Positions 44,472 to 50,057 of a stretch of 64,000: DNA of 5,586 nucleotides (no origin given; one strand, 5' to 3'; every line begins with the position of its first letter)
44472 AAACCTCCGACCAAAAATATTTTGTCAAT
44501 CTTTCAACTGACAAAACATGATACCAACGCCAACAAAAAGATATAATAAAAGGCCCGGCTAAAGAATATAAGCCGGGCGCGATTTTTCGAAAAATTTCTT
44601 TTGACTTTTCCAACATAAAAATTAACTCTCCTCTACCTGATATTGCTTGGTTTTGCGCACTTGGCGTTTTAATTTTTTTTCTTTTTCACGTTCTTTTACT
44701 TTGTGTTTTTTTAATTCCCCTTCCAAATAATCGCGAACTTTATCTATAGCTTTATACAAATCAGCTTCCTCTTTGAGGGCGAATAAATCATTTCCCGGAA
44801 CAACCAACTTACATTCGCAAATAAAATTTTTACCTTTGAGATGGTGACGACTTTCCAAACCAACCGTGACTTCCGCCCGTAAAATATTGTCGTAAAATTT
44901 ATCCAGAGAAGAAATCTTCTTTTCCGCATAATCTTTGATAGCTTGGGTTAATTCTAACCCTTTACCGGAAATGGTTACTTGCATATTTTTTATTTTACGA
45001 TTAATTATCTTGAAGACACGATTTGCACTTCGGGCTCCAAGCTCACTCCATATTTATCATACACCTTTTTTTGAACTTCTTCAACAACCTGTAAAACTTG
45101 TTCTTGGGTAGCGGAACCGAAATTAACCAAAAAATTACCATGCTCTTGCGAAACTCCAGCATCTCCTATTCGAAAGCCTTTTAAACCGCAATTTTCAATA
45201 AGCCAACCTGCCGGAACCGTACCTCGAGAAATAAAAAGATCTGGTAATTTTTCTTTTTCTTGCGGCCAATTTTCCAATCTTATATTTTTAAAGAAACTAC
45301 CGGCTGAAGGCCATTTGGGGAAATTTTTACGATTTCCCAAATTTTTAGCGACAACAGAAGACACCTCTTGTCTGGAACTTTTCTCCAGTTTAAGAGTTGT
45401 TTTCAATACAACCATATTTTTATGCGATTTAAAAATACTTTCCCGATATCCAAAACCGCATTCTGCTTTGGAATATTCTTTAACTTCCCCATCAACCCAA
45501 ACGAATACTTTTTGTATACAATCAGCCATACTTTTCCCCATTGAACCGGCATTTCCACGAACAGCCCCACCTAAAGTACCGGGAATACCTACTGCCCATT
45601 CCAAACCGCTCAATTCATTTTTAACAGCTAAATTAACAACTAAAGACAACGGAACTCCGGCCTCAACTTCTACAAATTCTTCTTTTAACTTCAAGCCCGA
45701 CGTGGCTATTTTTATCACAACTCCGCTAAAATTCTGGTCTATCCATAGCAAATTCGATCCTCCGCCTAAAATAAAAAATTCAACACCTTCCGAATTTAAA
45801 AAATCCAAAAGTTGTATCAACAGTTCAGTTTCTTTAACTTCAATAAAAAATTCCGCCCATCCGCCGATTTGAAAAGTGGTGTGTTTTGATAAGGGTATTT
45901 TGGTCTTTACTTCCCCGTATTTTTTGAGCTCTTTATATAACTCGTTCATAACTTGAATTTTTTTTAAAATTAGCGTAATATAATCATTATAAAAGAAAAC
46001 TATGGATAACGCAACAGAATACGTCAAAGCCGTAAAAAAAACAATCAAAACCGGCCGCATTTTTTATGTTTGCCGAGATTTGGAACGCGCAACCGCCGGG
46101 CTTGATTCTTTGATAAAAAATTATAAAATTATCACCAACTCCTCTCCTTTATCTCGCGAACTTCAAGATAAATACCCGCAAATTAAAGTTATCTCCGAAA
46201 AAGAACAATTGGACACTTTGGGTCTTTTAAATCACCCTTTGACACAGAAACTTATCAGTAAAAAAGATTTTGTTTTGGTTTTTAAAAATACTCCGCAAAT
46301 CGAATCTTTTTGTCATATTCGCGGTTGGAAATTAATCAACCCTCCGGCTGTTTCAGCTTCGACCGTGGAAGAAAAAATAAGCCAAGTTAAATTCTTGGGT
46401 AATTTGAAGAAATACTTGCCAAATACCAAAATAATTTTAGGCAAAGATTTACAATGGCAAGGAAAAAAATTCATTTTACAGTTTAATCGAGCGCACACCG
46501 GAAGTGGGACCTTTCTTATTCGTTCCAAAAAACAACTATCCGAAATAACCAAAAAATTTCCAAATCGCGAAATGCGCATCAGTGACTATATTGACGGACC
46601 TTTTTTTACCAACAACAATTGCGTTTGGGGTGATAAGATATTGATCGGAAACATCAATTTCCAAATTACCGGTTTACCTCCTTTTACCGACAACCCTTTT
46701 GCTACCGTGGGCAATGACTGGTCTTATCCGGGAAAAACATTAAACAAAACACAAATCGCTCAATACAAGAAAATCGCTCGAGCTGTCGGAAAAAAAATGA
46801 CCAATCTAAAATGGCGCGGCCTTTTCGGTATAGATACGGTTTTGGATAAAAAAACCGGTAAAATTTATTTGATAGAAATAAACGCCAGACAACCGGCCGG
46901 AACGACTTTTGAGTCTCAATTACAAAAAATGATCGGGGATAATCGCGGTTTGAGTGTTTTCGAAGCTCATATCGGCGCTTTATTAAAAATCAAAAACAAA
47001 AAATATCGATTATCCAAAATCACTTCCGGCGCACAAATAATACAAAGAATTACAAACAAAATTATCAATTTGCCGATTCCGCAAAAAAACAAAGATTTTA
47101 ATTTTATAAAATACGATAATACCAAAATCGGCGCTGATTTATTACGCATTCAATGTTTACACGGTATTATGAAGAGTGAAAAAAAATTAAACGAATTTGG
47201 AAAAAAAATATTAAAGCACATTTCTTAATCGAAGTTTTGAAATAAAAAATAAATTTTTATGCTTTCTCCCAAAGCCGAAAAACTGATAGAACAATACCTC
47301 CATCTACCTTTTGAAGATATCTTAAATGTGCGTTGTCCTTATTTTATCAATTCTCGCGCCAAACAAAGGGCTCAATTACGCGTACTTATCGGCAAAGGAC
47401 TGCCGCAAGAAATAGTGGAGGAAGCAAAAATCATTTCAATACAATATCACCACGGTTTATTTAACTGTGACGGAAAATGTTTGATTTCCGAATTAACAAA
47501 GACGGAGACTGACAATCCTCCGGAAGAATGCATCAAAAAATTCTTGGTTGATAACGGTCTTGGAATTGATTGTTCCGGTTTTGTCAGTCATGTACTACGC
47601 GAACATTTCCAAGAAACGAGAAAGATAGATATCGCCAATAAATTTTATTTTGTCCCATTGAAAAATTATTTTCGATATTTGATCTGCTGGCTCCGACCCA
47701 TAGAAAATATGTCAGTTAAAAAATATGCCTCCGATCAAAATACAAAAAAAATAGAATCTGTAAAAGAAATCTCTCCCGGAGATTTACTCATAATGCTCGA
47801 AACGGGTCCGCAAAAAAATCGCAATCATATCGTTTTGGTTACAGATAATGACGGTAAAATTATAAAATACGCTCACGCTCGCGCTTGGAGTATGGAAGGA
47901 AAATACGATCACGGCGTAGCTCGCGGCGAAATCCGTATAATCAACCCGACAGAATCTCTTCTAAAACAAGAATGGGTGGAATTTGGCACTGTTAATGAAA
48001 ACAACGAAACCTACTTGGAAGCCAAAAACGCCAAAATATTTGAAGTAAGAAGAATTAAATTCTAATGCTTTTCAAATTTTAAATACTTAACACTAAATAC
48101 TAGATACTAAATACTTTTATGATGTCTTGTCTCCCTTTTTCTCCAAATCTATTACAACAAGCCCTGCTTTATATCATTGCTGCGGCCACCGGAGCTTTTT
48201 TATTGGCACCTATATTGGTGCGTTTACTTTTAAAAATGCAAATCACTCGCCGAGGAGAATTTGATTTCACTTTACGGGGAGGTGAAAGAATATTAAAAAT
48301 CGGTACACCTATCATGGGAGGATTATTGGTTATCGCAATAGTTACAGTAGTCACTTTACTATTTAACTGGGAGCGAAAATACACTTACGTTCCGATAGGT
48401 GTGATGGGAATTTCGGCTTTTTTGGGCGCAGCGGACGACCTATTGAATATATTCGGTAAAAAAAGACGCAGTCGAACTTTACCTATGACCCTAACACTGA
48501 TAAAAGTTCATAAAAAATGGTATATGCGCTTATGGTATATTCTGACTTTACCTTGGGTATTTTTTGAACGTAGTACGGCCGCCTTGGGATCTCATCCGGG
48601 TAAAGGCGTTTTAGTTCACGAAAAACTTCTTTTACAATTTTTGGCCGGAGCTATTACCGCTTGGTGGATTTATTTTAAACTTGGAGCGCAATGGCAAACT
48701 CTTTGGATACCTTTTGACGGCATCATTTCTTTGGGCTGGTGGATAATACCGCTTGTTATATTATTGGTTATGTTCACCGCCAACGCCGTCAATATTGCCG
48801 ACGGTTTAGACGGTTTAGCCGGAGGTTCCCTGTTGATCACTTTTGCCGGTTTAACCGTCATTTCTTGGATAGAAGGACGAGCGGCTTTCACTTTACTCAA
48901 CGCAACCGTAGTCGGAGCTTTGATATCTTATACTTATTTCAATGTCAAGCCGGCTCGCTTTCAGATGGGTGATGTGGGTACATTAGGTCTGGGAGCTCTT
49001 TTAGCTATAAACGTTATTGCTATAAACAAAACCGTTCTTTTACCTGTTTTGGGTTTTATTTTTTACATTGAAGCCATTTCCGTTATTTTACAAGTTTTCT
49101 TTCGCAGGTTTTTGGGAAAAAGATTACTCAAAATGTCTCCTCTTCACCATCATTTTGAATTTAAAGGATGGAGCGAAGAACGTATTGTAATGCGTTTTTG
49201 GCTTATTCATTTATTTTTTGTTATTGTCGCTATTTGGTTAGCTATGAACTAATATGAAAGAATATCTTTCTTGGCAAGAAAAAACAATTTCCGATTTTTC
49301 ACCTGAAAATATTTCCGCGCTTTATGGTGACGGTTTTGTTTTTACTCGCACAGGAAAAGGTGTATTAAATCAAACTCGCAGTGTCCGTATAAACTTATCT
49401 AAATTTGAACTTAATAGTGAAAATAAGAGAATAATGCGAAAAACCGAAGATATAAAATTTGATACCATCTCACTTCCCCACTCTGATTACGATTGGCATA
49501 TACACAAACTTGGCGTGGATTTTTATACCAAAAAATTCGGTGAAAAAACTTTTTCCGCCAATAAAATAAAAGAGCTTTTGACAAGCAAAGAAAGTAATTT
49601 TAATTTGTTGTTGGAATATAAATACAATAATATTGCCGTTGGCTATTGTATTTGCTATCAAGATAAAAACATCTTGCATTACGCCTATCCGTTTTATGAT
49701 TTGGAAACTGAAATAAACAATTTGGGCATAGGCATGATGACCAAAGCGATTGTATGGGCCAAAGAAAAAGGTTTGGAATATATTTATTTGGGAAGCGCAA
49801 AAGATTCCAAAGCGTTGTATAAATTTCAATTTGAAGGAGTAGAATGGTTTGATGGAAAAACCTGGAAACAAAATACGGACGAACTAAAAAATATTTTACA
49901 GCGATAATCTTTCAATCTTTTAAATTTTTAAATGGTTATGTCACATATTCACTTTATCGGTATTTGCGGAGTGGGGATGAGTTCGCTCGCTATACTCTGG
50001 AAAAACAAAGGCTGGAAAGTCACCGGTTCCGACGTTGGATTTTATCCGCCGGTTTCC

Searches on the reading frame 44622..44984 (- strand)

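Call 69: search_protein_families(library=pfam, proteins=[window:44622-44984:-], max_evalue=0.0001)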
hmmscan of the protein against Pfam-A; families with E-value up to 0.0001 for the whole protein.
window:44622-44984:- (120 aa): 1 family
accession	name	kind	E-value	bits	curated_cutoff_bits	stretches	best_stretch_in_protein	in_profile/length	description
PF02482.25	Ribosomal_S30AE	-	1.4e-21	77.4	23.7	1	3-97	1-86/88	Sigma 54 modulation protein / S30EA ribosomal protein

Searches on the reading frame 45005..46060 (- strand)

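Call 69: search_protein_families(library=pfam, proteins=[window:45005-46060:-], max_evalue=0.0001)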
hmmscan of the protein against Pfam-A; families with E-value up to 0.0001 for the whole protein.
window:45005-46060:- (351 aa): 2 families
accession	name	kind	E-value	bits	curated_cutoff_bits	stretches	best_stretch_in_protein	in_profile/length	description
PF02873.21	MurB_C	-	5.7e-30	103.9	27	1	235-348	4-99/99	UDP-N-acetylenolpyruvoylglucosamine reductase, C-terminal domain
PF01565.28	FAD_binding_4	-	9.6e-18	64.7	26.4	1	70-190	2-132/139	FAD binding domain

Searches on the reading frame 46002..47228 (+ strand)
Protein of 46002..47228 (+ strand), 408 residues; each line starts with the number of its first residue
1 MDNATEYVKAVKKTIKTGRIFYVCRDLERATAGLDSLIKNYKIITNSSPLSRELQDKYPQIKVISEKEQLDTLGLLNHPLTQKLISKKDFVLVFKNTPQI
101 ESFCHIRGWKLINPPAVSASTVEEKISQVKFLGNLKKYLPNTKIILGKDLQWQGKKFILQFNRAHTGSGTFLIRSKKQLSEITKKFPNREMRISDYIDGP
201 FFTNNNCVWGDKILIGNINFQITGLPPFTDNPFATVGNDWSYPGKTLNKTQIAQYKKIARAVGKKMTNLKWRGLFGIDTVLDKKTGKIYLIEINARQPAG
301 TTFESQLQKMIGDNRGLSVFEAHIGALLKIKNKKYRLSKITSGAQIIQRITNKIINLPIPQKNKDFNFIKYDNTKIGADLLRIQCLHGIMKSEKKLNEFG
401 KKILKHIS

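Call 69: search_protein_families(library=pfam, proteins=[window:46002-47228:+], max_evalue=0.0001)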
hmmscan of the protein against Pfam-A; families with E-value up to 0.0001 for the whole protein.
window:46002-47228:+ (408 aa): 2 families
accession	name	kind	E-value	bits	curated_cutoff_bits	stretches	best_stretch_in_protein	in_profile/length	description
PF02655.19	ATP-grasp_3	-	2.5e-06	28.1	23.2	1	123-296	2-156/160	ATP-grasp domain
PF14397.11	ATPgrasp_ST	-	9e-05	22.2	31.4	0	245-300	205-259/278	Sugar-transfer associated ATP-grasp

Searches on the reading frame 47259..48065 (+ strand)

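Call 69: search_protein_families(library=pfam, proteins=[window:47259-48065:+], max_evalue=0.0001)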
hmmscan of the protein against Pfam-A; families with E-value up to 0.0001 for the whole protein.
window:47259-48065:+ (268 aa): 1 family
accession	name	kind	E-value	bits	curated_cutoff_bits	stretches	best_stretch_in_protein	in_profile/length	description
PF00877.26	NLPC_P60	-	4.5e-05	23.8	23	0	101-202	12-78/105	NlpC/P60 family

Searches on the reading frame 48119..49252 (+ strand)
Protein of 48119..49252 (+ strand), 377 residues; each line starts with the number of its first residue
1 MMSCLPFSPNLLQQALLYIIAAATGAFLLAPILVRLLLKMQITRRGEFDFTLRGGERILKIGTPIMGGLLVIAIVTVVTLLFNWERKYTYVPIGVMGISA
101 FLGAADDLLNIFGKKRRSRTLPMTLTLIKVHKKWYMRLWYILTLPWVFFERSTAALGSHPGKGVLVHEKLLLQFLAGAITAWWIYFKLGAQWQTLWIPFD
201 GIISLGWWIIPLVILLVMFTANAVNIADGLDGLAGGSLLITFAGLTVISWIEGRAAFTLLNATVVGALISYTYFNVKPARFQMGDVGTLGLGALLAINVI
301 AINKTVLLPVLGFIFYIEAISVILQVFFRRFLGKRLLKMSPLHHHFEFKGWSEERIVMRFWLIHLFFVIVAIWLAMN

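Call 69: search_protein_families(library=pfam, proteins=[window:48119-49252:+], max_evalue=0.0001)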
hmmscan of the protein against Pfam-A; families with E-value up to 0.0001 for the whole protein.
window:48119-49252:+ (377 aa): 1 family
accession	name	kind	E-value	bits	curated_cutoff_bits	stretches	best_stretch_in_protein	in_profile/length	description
PF00953.26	Glycos_transf_4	-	2.2e-25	90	27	1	168-301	27-158/160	Glycosyl transferase family 4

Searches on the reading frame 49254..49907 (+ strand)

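Call 69: search_protein_families(library=pfam, proteins=[window:49254-49907:+], max_evalue=0.0001)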
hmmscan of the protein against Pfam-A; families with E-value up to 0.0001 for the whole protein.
window:49254-49907:+ (217 aa): 1 family
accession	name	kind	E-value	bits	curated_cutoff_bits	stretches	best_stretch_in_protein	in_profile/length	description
PF04377.21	ATE_C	-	1.4e-06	29.3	25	1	107-198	28-120/122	Arginine-tRNA-protein transferase, C terminus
